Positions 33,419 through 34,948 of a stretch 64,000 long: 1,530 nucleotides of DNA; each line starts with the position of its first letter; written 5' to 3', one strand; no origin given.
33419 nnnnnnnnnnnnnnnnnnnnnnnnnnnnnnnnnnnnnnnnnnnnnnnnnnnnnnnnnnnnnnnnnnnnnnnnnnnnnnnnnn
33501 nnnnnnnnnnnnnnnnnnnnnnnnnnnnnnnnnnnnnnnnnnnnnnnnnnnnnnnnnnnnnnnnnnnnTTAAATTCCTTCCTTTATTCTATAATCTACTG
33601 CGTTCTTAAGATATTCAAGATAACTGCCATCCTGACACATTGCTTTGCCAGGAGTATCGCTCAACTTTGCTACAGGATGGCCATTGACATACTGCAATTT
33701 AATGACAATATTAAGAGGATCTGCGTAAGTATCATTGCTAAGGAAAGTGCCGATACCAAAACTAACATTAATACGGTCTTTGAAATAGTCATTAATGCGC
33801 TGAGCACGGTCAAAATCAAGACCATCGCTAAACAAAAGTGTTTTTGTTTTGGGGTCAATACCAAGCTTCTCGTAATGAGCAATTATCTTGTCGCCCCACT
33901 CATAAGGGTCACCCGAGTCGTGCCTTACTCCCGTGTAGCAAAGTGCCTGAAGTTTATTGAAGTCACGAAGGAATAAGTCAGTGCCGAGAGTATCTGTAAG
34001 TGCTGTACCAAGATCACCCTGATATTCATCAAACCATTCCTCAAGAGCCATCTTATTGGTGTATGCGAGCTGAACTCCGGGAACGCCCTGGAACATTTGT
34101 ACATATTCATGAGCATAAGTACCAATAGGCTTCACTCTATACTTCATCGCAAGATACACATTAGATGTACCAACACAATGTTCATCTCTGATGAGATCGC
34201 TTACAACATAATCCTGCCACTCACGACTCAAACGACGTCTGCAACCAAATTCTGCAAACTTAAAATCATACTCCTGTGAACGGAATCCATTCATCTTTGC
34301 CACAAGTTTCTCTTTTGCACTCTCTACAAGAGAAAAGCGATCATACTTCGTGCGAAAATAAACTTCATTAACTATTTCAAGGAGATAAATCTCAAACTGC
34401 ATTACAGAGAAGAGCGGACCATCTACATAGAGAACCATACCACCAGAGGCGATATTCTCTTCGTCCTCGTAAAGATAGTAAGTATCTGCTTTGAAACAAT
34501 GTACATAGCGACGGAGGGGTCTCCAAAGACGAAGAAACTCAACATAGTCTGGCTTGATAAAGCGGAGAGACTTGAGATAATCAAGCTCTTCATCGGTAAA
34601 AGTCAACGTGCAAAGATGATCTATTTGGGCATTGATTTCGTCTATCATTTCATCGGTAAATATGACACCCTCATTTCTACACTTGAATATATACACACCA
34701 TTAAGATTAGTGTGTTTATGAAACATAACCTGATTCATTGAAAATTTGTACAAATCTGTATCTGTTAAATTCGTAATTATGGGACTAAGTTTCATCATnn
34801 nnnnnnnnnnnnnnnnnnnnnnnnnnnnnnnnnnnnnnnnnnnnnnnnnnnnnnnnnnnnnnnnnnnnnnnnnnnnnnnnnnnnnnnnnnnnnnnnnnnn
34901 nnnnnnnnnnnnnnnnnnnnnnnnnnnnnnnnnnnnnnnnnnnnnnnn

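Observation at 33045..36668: Complete Preiss-Handler NAD+ salvage route encoded by the phage (PncA-PncB-NadE-NadM)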

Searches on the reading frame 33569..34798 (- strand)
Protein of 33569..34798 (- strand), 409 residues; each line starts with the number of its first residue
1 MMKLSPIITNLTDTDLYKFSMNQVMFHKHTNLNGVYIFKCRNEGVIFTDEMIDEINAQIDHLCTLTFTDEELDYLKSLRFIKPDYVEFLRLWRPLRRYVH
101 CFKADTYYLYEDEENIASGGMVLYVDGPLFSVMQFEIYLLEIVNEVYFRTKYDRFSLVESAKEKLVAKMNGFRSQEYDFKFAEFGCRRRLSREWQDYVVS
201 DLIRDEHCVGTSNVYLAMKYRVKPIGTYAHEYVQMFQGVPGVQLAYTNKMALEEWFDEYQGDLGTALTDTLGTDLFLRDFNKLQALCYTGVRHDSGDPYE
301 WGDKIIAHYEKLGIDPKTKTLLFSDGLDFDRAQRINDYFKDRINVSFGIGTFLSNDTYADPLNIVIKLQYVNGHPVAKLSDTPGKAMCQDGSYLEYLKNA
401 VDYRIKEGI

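Call 3: search_protein_families(library=pfam, proteins=[window:33569-34798:-], max_evalue=0.01)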
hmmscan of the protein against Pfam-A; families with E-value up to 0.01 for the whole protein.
window:33569-34798:- (409 aa): 2 families
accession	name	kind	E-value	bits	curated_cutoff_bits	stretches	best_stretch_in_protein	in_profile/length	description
PF04095.22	NAPRTase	-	9.1e-67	225.7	20.8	1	179-401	1-235/239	Nicotinate phosphoribosyltransferase (NAPRTase) family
PF17767.7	NAPRTase_N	-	9.2e-27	94.3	32.6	1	13-144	2-125/125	Nicotinate phosphoribosyltransferase (NAPRTase) N-terminal domain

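Call 4: search_protein_families(library=ncbifam, proteins=[window:33569-34798:-], max_evalue=0.01)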
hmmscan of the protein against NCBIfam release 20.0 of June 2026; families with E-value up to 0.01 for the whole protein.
window:33569-34798:- (409 aa): 9 families
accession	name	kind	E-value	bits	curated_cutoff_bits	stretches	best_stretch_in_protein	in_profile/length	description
NF003704.0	PRK05321.1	subfamily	4.7e-145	483.6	379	1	2-404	4-392/398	nicotinate phosphoribosyltransferase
TIGR01514.1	NAPRTase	equivalog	1.8e-124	415.8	269.55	1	7-401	1-396/399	nicotinate phosphoribosyltransferase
TIGR01513.1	NAPRTase_put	equivalog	3e-24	85.7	297.4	1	14-387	4-344/452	nicotinate phosphoribosyltransferase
NF006696.0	PRK09243.1-3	equivalog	5.7e-20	71.4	503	1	14-381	16-347/451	nicotinate phosphoribosyltransferase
NF006695.0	PRK09243.1-2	equivalog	7.5e-18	64.4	469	1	12-386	8-354/480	nicotinate phosphoribosyltransferase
NF009131.0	PRK12484.1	equivalog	5.6e-13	48.4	330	1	13-381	9-342/455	nicotinate phosphoribosyltransferase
NF006694.0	PRK09243.1-1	equivalog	4.4e-10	38.8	663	1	13-355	10-318/485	nicotinate phosphoribosyltransferase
NF006698.0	PRK09243.1-5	equivalog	1.4e-09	37.3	531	1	59-381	65-344/440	nicotinate phosphoribosyltransferase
NF006697.0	PRK09243.1-4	equivalog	3.3e-05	22.7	776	1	13-237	12-210/488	nicotinate phosphoribosyltransferase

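Call 6: search_protein_families(library=phrogs, proteins=[window:33569-34798:-], max_evalue=0.001)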
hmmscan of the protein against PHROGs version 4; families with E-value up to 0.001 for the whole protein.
window:33569-34798:- (409 aa): 1 family
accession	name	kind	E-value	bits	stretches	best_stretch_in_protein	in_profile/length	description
phrog_448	-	other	3.2e-22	80.1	1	3-386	8-433/500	nicotinamide phosphoribosyl transferase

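Call 7: search_dna_similar(query=window:33569-34798:-, collection=phages, mode=protein, max_rows=40)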
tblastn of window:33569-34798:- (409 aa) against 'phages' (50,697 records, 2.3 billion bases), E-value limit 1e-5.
Records with a match: 17; places in all: 17; records where one place covers at least 80% of the query: 13.
Best place of each record, by identity: <60% 17.
By first word of the organism name: Bacteriophage 7; uncultured 4; Acinetobacter 2; Agrobacterium 2; Moraxella 1; Sinorhizobium 1.
By host as written in the record: - 13; Agrobacterium tumefaciens C58 2; Moraxella catarrhalis 1; Sinohrizobium meliloti NRRL L-50 1.
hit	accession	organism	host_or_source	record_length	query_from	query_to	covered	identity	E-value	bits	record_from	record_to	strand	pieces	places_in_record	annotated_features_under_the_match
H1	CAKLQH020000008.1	Acinetobacter phage MD-2021a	not known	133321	2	407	99%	46.7%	4e-96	320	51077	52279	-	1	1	pncB: nicotinate phosphoribosyltransferase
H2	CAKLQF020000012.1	Acinetobacter phage MD-2021a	not known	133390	2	407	99%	46.7%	4e-96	320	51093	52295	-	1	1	pncB: nicotinate phosphoribosyltransferase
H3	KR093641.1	Moraxella phage Mcat17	Moraxella catarrhalis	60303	5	404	98%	45.7%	2e-96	321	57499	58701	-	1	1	none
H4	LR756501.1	uncultured phage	metagenomic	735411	7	385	93%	39.8%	1e-57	209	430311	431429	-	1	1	record has no annotation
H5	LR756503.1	uncultured phage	metagenomic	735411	7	385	93%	39.8%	1e-57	209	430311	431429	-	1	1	record has no annotation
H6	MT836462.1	Bacteriophage sp.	human fecal samples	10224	7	409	99%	36.3%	7e-54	198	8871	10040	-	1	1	record has no annotation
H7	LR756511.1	uncultured phage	metagenomic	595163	3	385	94%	37.1%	2e-56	205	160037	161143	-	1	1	record has no annotation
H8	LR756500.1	uncultured phage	metagenomic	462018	1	390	95%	36.1%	1e-55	203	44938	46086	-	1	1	record has no annotation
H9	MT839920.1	Bacteriophage sp.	human fecal samples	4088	7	385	93%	37.0%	7e-54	198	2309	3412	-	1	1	record has no annotation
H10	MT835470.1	Bacteriophage sp.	human fecal samples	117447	7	385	93%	37.0%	7e-52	192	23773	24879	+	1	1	record has no annotation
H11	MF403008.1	Agrobacterium phage Atu_ph07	Agrobacterium tumefaciens C58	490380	3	396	96%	31.4%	8e-40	157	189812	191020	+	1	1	nicotinate phosphoribosyltransferase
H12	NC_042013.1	Agrobacterium phage Atu_ph07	Agrobacterium tumefaciens C58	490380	3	396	96%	31.4%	8e-40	157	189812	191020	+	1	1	nicotinate phosphoribosyltransferase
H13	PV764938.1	Sinorhizobium phage Phosso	Sinohrizobium meliloti NRRL L-50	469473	3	386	94%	32.1%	1e-40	159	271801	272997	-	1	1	nicotinate phosphoribosyltransferase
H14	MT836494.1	Bacteriophage sp.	human fecal samples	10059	14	237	55%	25.6%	8e-7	57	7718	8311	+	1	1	record has no annotation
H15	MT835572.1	Bacteriophage sp.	human fecal samples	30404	15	236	54%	24.8%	6e-6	54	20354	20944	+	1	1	record has no annotation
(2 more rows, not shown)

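Call 14: find_encoding_contigs(protein=window:33569-34798:-, flank=10000, max_places=6)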
Protein window:33569-34798:- (409 aa): 22 contigs read that carry it; 6 places shown.
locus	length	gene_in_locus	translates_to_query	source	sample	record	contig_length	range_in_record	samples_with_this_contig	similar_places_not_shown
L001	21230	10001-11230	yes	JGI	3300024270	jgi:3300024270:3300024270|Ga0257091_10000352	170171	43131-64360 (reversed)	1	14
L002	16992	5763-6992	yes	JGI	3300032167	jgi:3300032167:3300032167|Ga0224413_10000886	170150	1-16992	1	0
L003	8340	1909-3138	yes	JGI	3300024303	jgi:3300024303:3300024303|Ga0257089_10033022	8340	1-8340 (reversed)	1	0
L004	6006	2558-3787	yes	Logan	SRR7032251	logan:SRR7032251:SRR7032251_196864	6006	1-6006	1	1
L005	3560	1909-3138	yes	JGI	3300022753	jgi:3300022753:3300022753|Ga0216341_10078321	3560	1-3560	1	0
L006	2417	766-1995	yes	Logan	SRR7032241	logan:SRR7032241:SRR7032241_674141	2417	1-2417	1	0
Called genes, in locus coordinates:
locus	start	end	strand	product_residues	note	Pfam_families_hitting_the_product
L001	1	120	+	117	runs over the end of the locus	-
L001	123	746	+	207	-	-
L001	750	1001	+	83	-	-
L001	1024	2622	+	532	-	PF01368:DHH, PF02272:DHHA1 (weak), PF17768:RecJ_OB (faint)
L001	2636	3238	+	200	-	PF01541:GIY-YIG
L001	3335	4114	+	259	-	-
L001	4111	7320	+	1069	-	PF02811:PHP, PF07733:DNA_pol3_alpha, PF17657:DNA_pol3_finger, PF14579:HHH_6 (weak)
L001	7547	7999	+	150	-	-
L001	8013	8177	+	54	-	-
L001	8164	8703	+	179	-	PF01467:CTP_transf_like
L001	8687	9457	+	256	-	PF02540:NAD_synthase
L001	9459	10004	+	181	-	PF18907:DUF5662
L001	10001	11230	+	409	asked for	PF17767:NAPRTase_N, PF04095:NAPRTase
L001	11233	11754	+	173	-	PF00857:Isochorismatase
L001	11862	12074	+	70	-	-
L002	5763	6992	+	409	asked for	PF17767:NAPRTase_N, PF04095:NAPRTase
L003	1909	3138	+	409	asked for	PF17767:NAPRTase_N, PF04095:NAPRTase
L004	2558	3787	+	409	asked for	PF17767:NAPRTase_N, PF04095:NAPRTase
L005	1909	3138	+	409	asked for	PF17767:NAPRTase_N, PF04095:NAPRTase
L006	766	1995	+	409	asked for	PF17767:NAPRTase_N, PF04095:NAPRTase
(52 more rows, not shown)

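Call 15: find_related_loci(query=window:33569-34798:-, collection=viral_contigs, flank=6000)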
Query window:33569-34798:- (409 aa) in viral_contigs; peptide patterns used: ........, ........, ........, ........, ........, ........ (x = any residue, [..] = any of these).
18 stretches matched a pattern; 17 encode a relative of the query (tblastn E <= 1e-3); 15 distinct loci.
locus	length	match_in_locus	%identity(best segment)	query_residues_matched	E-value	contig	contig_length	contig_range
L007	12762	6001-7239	85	1-409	0e+0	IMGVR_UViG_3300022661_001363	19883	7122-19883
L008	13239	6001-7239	85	1-409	0e+0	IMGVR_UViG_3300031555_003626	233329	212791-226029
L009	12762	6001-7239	85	1-409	0e+0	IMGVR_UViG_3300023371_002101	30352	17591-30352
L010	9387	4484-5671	83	1-409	0e+0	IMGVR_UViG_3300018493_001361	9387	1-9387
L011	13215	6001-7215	77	1-409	0e+0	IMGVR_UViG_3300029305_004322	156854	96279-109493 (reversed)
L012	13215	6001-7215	77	1-409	0e+0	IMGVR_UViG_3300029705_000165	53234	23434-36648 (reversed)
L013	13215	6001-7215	77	1-409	0e+0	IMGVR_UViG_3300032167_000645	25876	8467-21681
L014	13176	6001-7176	68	2-405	0e+0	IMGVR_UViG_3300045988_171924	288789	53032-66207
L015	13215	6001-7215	77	1-409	0e+0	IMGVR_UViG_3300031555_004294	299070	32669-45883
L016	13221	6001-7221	77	1-409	0e+0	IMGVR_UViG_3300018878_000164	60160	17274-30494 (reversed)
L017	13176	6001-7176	68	2-405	0e+0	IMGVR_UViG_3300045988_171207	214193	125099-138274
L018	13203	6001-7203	50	2-405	5e-122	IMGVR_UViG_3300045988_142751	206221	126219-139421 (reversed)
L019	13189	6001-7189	62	2-407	1e-153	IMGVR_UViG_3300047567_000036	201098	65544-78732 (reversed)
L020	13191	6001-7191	79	1-409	0e+0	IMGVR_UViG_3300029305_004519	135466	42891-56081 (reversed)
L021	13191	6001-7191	65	1-408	3e-178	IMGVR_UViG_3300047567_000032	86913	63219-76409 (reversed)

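Call 21: search_solved_structures(query=window:33569-34798:-, max_evalue=0.00001, show_alignments=1)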
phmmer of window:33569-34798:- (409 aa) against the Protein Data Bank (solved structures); distinct sequences matched with E-value up to 0.00001: 6.
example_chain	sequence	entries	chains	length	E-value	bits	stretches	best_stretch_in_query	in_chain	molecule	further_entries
1yir_A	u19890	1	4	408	1.9e-92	313.7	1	7-401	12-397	Nicotinate phosphoribosyltransferase 2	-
3os4_A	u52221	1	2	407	1.1e-83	284.8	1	4-401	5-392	Nicotinate phosphoribosyltransferase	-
4hl7_A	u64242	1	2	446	4.3e-69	236.8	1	7-401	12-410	Nicotinate phosphoribosyltransferase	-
2im5_A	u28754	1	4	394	3.7e-58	200.8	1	7-386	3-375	Nicotinate phosphoribosyltransferase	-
1vlp_A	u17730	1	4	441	9.6e-53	182.9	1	5-399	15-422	nicotinate phosphoribosyltransferase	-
1ybe_A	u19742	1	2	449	4.3e-45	157.7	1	3-398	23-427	Nicotinate phosphoribosyltransferase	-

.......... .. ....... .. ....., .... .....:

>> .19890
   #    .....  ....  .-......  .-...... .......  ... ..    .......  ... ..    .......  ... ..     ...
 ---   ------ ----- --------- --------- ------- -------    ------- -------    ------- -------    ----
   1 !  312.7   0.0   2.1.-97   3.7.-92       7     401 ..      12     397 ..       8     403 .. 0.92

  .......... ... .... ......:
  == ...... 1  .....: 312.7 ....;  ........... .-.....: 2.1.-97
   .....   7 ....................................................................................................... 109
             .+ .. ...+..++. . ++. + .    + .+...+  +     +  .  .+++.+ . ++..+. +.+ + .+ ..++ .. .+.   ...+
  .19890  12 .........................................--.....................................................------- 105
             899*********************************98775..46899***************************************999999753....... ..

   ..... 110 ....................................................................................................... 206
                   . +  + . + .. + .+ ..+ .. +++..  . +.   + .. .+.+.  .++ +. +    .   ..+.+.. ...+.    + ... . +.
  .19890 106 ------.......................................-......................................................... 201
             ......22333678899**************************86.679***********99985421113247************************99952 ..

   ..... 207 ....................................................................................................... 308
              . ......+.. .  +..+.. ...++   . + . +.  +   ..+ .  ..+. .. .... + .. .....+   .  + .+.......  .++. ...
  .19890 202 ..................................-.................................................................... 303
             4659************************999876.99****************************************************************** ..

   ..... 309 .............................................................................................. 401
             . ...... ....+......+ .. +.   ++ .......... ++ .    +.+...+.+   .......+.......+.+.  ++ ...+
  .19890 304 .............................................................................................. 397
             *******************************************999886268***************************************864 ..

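Call 43: get_annotated_region(hit=H11, flank=8000)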
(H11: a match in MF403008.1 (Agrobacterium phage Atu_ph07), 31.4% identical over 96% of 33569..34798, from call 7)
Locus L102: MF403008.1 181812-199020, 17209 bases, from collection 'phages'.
description: Agrobacterium phage Atu_ph07, complete genome.
organism: Agrobacterium phage Atu_ph07 (NCBI taxid 2024264)
taxonomy: Viruses; Duplodnaviria; Heunggongvirae; Uroviricota; Caudoviricetes; Polybotosvirus; Polybotosvirus Atuph07
host: Agrobacterium tumefaciens C58; source: -; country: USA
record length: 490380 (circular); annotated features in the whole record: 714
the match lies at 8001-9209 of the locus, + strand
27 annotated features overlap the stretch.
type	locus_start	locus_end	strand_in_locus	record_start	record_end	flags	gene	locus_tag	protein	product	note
CDS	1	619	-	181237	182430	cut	-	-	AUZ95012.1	hypothetical protein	-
CDS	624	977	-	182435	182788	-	-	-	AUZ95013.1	hypothetical protein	-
CDS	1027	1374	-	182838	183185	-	-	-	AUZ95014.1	hypothetical protein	-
CDS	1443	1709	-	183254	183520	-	-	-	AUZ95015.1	hypothetical protein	-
CDS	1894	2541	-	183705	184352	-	-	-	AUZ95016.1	hypothetical protein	-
CDS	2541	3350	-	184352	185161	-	-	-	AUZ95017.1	adenine-specific methyltransferase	-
CDS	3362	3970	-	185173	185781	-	-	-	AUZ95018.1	hypothetical protein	-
CDS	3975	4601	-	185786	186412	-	-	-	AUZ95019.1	hypothetical protein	-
CDS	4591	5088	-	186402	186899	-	-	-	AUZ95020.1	ADP-ribose pyrophosphatase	-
CDS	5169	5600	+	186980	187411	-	-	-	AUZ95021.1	hypothetical protein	-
CDS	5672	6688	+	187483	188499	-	-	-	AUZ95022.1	EF hand domain/PKD domain protein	-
CDS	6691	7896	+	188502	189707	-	-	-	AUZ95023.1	hypothetical protein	-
CDS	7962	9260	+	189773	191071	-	-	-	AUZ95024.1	nicotinate phosphoribosyltransferase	-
CDS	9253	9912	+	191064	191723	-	-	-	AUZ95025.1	hypothetical protein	-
CDS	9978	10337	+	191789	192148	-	-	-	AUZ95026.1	hypothetical protein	-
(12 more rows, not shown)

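Call 44: get_annotated_region(hit=H1, flank=8000)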
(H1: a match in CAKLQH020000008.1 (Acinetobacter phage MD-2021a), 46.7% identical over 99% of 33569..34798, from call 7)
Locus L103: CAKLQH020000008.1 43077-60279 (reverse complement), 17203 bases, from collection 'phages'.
description: Acinetobacter phage MD-2021a strain 5899STDY8049191 genome assembly, contig: ERS3583567SCcontig000008, whole genome shotgun sequence.
organism: Acinetobacter phage MD-2021a (NCBI taxid 2899278)
taxonomy: Viruses; Duplodnaviria; Heunggongvirae; Uroviricota; Caudoviricetes
host: -; source: not known; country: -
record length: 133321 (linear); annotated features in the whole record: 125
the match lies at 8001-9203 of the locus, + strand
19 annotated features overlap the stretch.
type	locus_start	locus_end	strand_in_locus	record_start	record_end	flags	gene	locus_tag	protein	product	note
CDS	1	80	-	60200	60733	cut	pgpA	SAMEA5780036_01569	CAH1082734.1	phosphatidylglycerophosphatase A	-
CDS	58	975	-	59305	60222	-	thiL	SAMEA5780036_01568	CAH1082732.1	thiamin-monophosphate kinase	-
CDS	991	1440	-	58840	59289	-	nusB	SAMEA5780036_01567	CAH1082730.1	N utilization substance protein B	-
CDS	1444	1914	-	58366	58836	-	ribH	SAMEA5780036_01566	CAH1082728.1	6,7-dimethyl-8-ribityllumazine synthase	-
CDS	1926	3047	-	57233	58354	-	ribB_2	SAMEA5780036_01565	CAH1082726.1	3,4-dihydroxy-2-butanone 4-phosphate synthase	-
CDS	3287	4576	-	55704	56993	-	-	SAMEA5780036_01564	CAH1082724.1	Uncharacterised protein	-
CDS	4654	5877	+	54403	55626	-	serB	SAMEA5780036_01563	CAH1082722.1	phosphoserine phosphatase SerB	-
CDS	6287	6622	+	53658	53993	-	-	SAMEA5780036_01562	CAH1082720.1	Uncharacterised protein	-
CDS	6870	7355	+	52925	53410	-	-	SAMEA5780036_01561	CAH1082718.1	Uncharacterised protein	-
CDS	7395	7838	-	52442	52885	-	dtd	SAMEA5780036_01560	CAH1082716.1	D-tyrosyl-tRNA(Tyr) deacylase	-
CDS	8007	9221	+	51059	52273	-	pncB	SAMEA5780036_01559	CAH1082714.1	nicotinate phosphoribosyltransferase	-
CDS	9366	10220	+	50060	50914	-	sseA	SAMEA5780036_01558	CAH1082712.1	3-mercaptopyruvate sulfurtransferase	-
CDS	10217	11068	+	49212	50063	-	psd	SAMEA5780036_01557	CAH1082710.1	phosphatidylserine decarboxylase proenzyme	-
CDS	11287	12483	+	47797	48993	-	-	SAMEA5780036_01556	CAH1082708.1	secretory lipase family protein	-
CDS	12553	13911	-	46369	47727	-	phoR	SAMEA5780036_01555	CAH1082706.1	phosphate regulon sensor protein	-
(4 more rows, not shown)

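Call 45: get_annotated_region(hit=H10, flank=10000)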
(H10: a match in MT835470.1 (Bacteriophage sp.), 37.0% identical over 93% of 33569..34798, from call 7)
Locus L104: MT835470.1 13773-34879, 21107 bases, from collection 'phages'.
description: UNVERIFIED: Bacteriophage sp. clone scaffold_2 genomic sequence.
organism: Bacteriophage sp. (NCBI taxid 38018)
taxonomy: Viruses
host: -; source: human fecal samples; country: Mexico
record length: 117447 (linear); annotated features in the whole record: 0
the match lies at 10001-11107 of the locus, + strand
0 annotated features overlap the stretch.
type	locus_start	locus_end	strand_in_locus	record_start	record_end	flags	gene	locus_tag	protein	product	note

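Call 46: get_annotated_region(hit=H4, flank=10000)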
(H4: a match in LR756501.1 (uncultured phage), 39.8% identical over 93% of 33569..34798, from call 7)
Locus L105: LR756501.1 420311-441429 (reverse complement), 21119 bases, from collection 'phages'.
description: uncultured phage genome assembly, chromosome: 1.
organism: uncultured phage (NCBI taxid 278008)
taxonomy: Viruses; environmental samples
host: -; source: metagenomic; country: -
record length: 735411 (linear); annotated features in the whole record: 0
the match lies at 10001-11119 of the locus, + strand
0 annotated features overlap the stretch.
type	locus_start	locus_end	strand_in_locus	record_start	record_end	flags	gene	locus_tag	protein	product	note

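Call 79: find_related_loci(query=A3, collection=viral_contigs, flank=8000)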
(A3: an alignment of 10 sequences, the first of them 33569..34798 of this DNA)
Query A3 (409 aa) in viral_contigs; peptide patterns used: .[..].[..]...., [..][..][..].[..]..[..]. (x = any residue, [..] = any of these).
596 stretches matched a pattern (row limit reached: there are more); 555 encode a relative of the query (tblastn E <= 1e-3); the best 80 are kept; 80 distinct loci.
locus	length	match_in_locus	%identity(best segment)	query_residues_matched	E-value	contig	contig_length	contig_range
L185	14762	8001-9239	85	1-409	0e+0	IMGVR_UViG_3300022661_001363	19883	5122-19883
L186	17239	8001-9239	85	1-409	0e+0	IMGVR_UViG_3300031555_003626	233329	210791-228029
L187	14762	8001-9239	85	1-409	0e+0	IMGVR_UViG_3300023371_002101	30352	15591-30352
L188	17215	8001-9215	77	1-409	0e+0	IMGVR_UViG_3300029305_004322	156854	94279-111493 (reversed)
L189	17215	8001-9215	77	1-409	0e+0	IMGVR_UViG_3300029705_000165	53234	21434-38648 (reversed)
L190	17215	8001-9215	77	1-409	0e+0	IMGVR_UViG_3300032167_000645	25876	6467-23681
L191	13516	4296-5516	74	1-409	0e+0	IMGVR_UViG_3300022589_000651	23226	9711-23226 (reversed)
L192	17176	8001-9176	68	2-405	0e+0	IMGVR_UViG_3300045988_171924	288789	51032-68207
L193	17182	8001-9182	69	2-407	7e-180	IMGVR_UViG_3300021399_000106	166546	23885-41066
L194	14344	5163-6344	66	1-405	1e-179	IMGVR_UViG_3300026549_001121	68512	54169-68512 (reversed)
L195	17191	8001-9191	65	2-408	2e-176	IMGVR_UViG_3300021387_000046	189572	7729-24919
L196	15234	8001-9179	67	2-406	6e-175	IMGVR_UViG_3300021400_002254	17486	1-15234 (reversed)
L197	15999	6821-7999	63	2-405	2e-173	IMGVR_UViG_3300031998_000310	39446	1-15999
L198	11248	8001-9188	64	2-408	3e-173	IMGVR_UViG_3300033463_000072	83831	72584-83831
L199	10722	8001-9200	63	2-408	2e-173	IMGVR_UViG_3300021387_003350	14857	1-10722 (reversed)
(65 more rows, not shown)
